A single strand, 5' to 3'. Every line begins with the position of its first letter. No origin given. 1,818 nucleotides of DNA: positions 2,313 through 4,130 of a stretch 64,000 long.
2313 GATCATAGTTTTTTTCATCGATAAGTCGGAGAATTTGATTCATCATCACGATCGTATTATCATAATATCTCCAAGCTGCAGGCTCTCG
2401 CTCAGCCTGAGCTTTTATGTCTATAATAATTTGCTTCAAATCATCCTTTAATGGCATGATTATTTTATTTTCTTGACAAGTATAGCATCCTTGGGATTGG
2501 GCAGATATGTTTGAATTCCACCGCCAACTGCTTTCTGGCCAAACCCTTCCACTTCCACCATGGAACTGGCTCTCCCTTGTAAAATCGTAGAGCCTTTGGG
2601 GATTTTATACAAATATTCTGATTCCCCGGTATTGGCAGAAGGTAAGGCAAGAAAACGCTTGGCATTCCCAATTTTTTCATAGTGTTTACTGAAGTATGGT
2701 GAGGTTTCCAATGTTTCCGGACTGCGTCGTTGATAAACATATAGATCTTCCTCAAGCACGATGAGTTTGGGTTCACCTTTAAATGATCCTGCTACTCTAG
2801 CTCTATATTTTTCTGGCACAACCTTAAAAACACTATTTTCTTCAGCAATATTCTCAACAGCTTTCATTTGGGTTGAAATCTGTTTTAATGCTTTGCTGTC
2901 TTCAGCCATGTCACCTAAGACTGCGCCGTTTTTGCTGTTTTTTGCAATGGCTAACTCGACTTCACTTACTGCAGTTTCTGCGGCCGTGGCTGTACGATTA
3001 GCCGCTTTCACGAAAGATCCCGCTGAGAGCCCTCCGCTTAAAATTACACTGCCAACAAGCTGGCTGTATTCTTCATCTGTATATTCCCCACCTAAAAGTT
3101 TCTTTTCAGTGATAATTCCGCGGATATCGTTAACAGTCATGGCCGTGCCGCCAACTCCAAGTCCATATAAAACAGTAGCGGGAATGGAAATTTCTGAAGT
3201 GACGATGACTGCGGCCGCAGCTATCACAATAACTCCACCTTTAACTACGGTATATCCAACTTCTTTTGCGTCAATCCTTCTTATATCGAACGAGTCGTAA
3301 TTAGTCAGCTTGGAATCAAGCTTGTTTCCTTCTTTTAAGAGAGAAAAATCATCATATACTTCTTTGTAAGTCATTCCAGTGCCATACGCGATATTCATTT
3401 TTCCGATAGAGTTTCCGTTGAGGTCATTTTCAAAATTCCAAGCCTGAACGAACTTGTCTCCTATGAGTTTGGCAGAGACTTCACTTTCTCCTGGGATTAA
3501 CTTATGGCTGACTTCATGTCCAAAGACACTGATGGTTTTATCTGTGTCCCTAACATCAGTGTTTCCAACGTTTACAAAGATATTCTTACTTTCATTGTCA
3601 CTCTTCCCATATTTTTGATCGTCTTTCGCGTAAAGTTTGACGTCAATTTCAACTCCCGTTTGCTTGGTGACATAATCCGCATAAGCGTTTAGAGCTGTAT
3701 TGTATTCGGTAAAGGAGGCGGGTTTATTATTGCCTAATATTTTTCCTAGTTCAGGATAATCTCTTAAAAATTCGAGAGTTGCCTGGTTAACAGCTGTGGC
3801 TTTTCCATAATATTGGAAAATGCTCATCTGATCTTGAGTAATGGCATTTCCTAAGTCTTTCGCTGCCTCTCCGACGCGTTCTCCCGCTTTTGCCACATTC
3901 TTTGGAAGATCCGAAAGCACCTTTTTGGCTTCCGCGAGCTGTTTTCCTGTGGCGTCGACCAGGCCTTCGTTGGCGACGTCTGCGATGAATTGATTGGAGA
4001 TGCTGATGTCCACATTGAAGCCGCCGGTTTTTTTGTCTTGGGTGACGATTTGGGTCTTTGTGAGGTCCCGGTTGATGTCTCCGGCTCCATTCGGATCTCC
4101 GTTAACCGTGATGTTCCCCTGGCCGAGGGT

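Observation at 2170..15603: CDI-like two-partner-secretion locus: FadL-like OMP, TpsB, 3361-aa TpsA with a compositionally foreign HExxH-containing C-terminal module and a coupled candidate immunity gene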

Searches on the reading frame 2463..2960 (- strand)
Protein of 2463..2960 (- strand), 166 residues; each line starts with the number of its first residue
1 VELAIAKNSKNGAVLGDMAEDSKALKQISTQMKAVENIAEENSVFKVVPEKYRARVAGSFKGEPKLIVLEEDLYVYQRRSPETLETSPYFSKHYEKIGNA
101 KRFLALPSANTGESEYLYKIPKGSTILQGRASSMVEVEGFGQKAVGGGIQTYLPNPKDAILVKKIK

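Call 17: search_protein_families(library=pfam, proteins=[window:2463-2960:-], max_evalue=10)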
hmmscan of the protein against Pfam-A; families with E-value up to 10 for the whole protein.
window:2463-2960:- (166 aa): 1 family
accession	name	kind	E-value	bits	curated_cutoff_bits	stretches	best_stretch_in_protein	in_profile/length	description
PF12917.13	YfbR-like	-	0.14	12.3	25.9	1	14-60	70-116/182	5'-deoxynucleotidase YfbR-like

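Call 19: search_protein_representatives(protein=window:2463-2960:-)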
Query: 166 residues. Proteins with E-value up to 0.001 (for the whole library): 154; up to 1e-10: 69; up to 1e-30: 1. The best 150 are listed.
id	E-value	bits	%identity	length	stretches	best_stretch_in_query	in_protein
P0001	2.6e-98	342.6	100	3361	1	1-166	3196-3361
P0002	7.4e-26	107.4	51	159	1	42-164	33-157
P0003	3.2e-24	102.1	46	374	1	39-164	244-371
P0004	6.9e-24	101.0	45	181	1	33-163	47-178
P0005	7.6e-24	100.9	46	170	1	45-163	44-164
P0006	8.5e-24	100.7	45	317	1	11-163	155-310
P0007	2.8e-23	99.0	48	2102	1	39-162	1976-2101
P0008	4.1e-23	98.5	46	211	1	33-159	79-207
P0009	6.9e-23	97.8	46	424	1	38-162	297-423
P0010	7.1e-23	97.7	46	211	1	38-162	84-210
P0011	1.1e-22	97.1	46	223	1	45-164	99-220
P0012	1.6e-22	96.6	51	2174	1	45-158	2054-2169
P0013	4.7e-22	95.1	46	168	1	43-160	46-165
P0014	7.9e-22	94.3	48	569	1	44-164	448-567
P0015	9.5e-22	94.1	43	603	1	30-162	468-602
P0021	2.8e-20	89.3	44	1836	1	44-161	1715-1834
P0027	1.7e-18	83.5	45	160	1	42-160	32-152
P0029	8.6e-18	81.2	47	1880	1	47-157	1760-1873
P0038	1.3e-16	77.5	44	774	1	45-157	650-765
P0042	1.8e-15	73.7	41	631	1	35-155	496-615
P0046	9.7e-15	71.3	37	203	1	27-158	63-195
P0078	4.8e-09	52.9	35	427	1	41-153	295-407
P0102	4.2e-06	43.3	31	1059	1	44-160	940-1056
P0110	8.6e-06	42.3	31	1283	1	45-154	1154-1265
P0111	1.0e-05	42.1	30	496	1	44-153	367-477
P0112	1.1e-05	41.9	31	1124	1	44-161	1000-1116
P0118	1.5e-05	41.5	35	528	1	47-162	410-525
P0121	2.2e-05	40.9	30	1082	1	46-156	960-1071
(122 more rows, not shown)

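Call 20: search_protein_families(library=pfam, proteins=[P0003, P0006, P0007, P0009, P0012, P0014, P0015, P0021, P0038, P0042], max_evalue=0.01)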
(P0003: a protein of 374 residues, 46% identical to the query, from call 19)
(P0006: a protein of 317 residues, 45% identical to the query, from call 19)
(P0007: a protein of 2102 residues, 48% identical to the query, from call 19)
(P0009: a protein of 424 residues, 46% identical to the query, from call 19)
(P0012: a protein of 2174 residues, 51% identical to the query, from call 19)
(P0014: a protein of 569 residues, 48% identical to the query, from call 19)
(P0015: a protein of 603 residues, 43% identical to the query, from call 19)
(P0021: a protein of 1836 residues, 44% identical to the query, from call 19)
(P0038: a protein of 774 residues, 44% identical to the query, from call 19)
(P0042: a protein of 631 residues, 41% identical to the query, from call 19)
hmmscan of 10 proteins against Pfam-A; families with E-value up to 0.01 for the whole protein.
P0003 (374 aa): 0 families

P0006 (317 aa): 0 families

P0007 (2102 aa): 4 families
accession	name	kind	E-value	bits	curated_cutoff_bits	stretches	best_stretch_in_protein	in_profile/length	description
PF05593.20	RHS_repeat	-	3.7e-153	496.1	22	23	465-502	1-38/38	RHS Repeat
PF20148.4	DUF6531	-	3.2e-13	50.2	24.1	1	280-345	1-59/74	Domain of unknown function (DUF6531)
PF25023.1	TEN_YD-shell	-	2.2e-08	33.1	50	2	1568-1814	626-890/909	Teneurin YD-shell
PF12256.14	TcdB_toxin_midN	-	0.00022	21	24.8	0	808-855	55-106/181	Insecticide toxin TcdB middle/N-terminal region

P0009 (424 aa): 0 families

P0012 (2174 aa): 2 families
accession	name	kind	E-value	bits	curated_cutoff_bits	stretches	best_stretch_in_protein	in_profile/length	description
PF05860.19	TPS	-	5.7e-34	118.6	33.5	1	43-285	16-251/252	TPS secretion domain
PF13332.12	Fil_haemagg_2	-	1.3e-32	113.7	22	3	1493-1642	6-165/170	Hemagglutinin repeat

P0014 (569 aa): 0 families

P0015 (603 aa): 1 family
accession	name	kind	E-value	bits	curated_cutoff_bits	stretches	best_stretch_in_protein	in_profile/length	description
PF13205.12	Big_5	-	1.4e-23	84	23.6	2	169-257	12-104/105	Bacterial Ig-like domain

P0021 (1836 aa): 2 families
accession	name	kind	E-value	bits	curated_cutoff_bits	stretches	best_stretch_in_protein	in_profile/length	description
PF05593.20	RHS_repeat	-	2.2e-20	72.9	22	1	1049-1081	1-33/38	RHS Repeat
PF03534.18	SpvB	-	1.9e-07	31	22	1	275-339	117-183/287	Salmonella virulence plasmid 65kDa B protein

P0038 (774 aa): 1 family
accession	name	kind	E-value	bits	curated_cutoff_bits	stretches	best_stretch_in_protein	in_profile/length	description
PF14021.12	TNT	-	0.0037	18.1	27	0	705-767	22-77/88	Tuberculosis necrotizing toxin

P0042 (631 aa): 1 family
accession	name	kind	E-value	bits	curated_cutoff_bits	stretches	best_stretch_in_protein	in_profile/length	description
PF05593.20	RHS_repeat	-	5.7e-24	84.4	22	2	104-140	1-37/38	RHS Repeat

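Call 29: find_encoding_contigs(protein=P0027, flank=4000, max_places=3)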
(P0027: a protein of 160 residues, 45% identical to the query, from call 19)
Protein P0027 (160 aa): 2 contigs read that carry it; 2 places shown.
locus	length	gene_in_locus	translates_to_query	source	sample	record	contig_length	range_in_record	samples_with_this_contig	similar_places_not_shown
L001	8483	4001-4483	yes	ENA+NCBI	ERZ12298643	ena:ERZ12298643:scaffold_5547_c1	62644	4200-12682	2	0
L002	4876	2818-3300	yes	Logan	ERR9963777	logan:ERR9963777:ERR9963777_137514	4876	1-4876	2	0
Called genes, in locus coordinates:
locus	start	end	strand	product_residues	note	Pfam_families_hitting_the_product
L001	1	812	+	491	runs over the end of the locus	-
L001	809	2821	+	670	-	PF00350:Dynamin_N, PF01926:MMR_HSR1 (faint), PF21808:Dynamin-like_hel_bact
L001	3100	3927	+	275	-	-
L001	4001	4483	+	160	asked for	-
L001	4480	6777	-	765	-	PF00069:Pkinase (weak)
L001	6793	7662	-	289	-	PF11154:DUF2934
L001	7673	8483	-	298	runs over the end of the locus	-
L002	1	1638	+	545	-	?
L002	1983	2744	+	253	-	-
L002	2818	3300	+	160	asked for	-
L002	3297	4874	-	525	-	?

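Call 31: find_encoding_contigs(protein=P0001, flank=10000, max_places=6)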
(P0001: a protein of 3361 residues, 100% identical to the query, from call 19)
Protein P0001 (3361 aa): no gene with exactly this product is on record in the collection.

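Call 32: find_encoding_contigs(protein=P0012, flank=5000, max_places=3)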
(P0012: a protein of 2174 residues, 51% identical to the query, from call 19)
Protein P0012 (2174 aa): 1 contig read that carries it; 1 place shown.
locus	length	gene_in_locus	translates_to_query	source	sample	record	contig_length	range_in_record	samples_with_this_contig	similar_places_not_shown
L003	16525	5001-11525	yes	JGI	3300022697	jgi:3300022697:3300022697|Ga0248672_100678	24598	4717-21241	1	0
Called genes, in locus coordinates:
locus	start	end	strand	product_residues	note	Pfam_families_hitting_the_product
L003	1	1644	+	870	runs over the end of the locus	PF05860:TPS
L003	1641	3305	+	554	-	PF08479:POTRA_2, PF17287:POTRA_3, PF03865:ShlB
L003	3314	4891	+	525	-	PF01040:UbiA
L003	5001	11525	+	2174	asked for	PF05860:TPS, PF13332:Fil_haemagg_2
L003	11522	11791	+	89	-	-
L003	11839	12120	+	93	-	PF13332:Fil_haemagg_2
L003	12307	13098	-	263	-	PF13683:rve_3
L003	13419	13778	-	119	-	PF13560:HTH_31, PF01381:HTH_3 (faint)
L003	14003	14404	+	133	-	-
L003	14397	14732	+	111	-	-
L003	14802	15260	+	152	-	PF00072:Response_reg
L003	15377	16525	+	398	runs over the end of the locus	-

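Call 39: find_encoding_contigs(protein=P0007, flank=3000, max_places=2)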
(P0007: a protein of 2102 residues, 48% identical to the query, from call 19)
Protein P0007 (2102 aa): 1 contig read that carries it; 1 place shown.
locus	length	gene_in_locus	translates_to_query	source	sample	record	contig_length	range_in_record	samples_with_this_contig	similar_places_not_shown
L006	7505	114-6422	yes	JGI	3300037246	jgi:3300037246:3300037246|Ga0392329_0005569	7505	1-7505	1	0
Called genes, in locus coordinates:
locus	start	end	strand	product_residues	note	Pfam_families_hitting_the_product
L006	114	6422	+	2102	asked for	PF20148:DUF6531, PF05593:RHS_repeat, PF25023:TEN_YD-shell, PF05593:RHS_repeat, PF25023:TEN_YD-shell, PF05593:RHS_repeat, PF05593:RHS_repeat, PF25023:TEN_YD-shell, +4 more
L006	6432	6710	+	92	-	-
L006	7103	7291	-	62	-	-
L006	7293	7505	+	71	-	?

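Call 55: find_related_loci(query=A4, collection=metagenome_contigs, flank=3000)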
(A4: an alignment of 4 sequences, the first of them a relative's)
Query A4 (92 aa) in metagenome_contigs; peptide patterns used: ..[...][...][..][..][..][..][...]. (x = any residue, [..] = any of these).
61 stretches matched a pattern; 4 encode a relative of the query (tblastn E <= 1e-3); 4 distinct loci.
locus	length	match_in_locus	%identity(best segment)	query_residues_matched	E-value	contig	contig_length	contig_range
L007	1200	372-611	38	2-80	1e-14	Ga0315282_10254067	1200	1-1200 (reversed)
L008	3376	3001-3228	35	3-82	4e-9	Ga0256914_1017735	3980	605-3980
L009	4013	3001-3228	33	3-82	1e-8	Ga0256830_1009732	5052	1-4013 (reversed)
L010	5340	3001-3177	38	20-82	2e-7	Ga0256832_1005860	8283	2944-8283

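Call 66: search_solved_structures(query=A4, max_evalue=10)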
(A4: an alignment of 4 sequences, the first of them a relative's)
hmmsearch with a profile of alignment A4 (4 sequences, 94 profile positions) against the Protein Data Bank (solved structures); distinct sequences matched with E-value up to 10: 10.
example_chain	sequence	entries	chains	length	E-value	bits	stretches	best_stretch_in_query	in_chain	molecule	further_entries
8a3k_UNK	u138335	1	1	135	0.19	15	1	3-51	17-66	sc-apCC-4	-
9dt9_A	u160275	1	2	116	0.65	13.3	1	1-57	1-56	231_C2_TrkA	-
4g3v_A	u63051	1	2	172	0.66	13.2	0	55-92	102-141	Transcriptional regulator nlh2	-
7ums_A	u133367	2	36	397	0.78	13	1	4-86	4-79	Intermediate capsid protein VP6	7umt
8bp8_d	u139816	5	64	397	0.83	12.9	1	5-86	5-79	Intermediate capsid protein VP6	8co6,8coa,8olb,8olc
10ic_C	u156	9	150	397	1.2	12.4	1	5-86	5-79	Intermediate capsid protein VP6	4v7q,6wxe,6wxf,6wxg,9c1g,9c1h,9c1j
3gzu_C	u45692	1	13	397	1.2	12.4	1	5-86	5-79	Intermediate capsid protein VP6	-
3kz4_C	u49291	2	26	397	1.2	12.4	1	5-86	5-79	Intermediate capsid protein VP6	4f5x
1qhd_A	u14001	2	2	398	1.2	12.4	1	5-86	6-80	VIRAL CAPSID VP6 | Intermediate capsid protein VP6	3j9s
11hk_A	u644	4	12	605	3.9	10.7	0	14-42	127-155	E-FICS-v3 | Spike protein S2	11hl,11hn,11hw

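Call 76: search_protein_families(library=pfam, proteins=[P0078, P0110, P0111, P0102, P0112, P0121, P0118], max_evalue=0.01)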
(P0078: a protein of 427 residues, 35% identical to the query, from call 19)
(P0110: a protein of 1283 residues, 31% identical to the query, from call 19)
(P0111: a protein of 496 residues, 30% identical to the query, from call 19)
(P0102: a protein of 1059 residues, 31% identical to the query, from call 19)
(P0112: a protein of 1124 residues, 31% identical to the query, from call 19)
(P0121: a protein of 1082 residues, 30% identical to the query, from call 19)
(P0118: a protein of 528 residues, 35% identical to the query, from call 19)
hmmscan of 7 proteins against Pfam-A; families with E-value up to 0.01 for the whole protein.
P0078 (427 aa): 0 families

P0110 (1283 aa): 3 families
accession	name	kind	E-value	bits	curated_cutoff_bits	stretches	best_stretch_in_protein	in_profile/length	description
PF00041.27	fn3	-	1.3e-09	38.6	25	1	292-364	3-74/84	Fibronectin type III domain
PF16656.11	Pur_ac_phosph_N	-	6.4e-08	33.5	30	1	300-361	11-82/93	Purple acid Phosphatase, N-terminal domain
PF21605.3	CRLF2-like_D2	-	0.0061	17.1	27.3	0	291-359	3-70/94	Cytokine receptor-like factor 2-like, D2 domain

P0111 (496 aa): 0 families

P0102 (1059 aa): 6 families
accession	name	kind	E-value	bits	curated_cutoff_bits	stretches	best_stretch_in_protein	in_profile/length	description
PF19077.6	Big_13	-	9.2e-16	58.6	27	2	319-363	58-102/102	Bacterial Ig-like domain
PF12245.14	Big_3_2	-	4.1e-07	30.7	23.3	0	325-362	86-121/122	Bacterial Ig-like domain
PF13750.12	Big_3_3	-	3.1e-06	27.4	27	0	324-387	3-68/157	Bacterial Ig-like domain (group 3)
PF09136.16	Glucodextran_B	-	9.1e-06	25.9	27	1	240-275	47-82/83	Glucodextranase, domain B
PF18911.6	PKD_4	-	0.0025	18.3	27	0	433-455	55-77/85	PKD domain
PF11239.13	DUF3040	-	0.0049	17.5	24.7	0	661-734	11-83/84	Protein of unknown function (DUF3040)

P0112 (1124 aa): 6 families
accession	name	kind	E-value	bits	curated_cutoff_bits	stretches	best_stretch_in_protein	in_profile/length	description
PF19077.6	Big_13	-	2.5e-17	63.7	27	2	238-287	52-102/102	Bacterial Ig-like domain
PF13750.12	Big_3_3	-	1.1e-07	32.1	27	1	347-397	13-63/157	Bacterial Ig-like domain (group 3)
PF00801.26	PKD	-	1.5e-06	28.6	23.5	0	225-280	18-76/80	PKD domain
PF12245.14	Big_3_2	-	8e-06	26.5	23.3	0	435-462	94-121/122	Bacterial Ig-like domain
PF09136.16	Glucodextran_B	-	0.0001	22.6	27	0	529-569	42-82/83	Glucodextranase, domain B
PF18911.6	PKD_4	-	0.0099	16.3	27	0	542-563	58-80/85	PKD domain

P0121 (1082 aa): 5 families
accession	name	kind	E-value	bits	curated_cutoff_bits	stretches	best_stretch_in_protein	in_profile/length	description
PF19077.6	Big_13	-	7.3e-11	42.9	27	2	256-294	61-102/102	Bacterial Ig-like domain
PF13750.12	Big_3_3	-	2.9e-07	30.7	27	0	352-427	13-82/157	Bacterial Ig-like domain (group 3)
PF09136.16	Glucodextran_B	-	2.4e-06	27.8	27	0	253-293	41-82/83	Glucodextranase, domain B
PF12245.14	Big_3_2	-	3.4e-05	24.5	23.3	0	353-380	94-121/122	Bacterial Ig-like domain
PF13754.12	Big_3_4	-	0.004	17.5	27.3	0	330-381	9-61/106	Domain of unknown function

P0118 (528 aa): 0 families

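Call 87: find_encoding_contigs(protein=P0029, flank=2500, max_places=2)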
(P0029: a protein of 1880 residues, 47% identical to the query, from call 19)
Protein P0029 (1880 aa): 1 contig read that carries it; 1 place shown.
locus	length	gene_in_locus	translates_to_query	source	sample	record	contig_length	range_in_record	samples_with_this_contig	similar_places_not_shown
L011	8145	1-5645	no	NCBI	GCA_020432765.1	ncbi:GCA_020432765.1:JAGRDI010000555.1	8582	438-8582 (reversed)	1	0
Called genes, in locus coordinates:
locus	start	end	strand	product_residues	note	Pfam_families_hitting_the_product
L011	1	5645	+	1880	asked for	PF03534:SpvB (faint), PF25023:TEN_YD-shell, PF05593:RHS_repeat, PF25023:TEN_YD-shell (weak)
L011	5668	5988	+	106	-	-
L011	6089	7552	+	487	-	PF13385:Laminin_G_3, PF25023:TEN_YD-shell (weak)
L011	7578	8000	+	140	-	-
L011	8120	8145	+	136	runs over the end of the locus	PF02518:HATPase_c, PF14501:HATPase_c_5 (weak)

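Call 88: find_encoding_contigs(protein=P0021, flank=2500, max_places=2)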
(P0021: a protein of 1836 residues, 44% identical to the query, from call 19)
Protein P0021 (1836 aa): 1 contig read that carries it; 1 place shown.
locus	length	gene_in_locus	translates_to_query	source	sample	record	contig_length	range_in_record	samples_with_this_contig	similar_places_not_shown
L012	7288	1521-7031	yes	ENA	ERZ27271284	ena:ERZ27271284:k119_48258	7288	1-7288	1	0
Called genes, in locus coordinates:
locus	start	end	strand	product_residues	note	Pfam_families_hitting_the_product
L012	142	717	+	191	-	-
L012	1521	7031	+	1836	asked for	PF03534:SpvB (weak), PF05593:RHS_repeat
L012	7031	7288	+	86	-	?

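Call 89: find_encoding_contigs(protein=P0046, flank=2500, max_places=2)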
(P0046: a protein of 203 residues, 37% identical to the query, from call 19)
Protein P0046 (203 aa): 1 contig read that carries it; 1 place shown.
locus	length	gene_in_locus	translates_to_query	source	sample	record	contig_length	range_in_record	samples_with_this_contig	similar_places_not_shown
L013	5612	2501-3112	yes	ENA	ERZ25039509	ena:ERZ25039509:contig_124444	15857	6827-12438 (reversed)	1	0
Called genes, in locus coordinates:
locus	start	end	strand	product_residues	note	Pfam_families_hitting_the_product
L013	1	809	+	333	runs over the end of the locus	PF21111:CDI_toxin_EC869_like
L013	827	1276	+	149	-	-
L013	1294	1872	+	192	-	-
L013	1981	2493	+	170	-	-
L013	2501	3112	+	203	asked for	-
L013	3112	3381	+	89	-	-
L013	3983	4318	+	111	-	-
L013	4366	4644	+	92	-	-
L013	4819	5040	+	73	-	-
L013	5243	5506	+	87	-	-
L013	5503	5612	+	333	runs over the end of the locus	PF25023:TEN_YD-shell (weak)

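Call 90: find_encoding_contigs(protein=P0078, flank=2500, max_places=2)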
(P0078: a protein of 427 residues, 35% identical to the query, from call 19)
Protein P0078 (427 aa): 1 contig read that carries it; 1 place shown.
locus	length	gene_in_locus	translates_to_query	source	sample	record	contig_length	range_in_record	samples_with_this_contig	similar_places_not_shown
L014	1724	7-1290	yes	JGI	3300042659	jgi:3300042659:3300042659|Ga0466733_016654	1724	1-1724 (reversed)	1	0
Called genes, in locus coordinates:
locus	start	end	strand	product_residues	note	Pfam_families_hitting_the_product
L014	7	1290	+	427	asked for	-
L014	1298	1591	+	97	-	-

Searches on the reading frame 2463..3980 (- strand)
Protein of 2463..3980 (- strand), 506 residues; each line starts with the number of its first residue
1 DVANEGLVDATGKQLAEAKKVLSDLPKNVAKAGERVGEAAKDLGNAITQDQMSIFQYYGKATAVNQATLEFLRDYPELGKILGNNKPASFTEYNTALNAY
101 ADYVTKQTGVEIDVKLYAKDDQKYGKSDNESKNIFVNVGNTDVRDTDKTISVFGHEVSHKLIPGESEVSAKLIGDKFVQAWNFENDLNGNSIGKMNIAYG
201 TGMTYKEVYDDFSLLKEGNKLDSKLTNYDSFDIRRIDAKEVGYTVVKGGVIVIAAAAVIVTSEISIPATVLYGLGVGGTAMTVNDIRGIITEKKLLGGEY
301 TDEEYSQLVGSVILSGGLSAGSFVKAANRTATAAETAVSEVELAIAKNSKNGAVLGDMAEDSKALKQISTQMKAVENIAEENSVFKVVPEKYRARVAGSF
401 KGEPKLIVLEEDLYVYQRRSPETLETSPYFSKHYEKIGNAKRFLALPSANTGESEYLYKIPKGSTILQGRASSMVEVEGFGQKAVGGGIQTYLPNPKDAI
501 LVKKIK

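Call 7: search_protein_families(library=pfam, proteins=[window:2463-3980:-], max_evalue=0.1)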
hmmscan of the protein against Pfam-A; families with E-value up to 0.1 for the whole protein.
window:2463-3980:- (506 aa): 1 family
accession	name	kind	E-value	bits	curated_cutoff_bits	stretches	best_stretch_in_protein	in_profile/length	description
PF09199.15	SSL_OB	-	0.046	14.5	27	0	106-150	33-77/84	Staphylococcal superantigen-like OB-fold domain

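Call 8: search_protein_families(library=ncbifam, proteins=[window:2463-3980:-], max_evalue=0.1)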
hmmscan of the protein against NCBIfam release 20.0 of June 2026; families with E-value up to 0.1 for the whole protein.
window:2463-3980:- (506 aa): 0 families

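Call 10: search_solved_structures(query=window:2463-3980:-, max_evalue=10, show_alignments=3)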
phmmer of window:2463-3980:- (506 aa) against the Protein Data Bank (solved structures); distinct sequences matched with E-value up to 10: 0.

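Call 11: find_homologous_proteins(query=window:2463-3980:-)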
Query window:2463-3980:-: 8000 candidates shared short words with the query, none scored E <= 0.001.
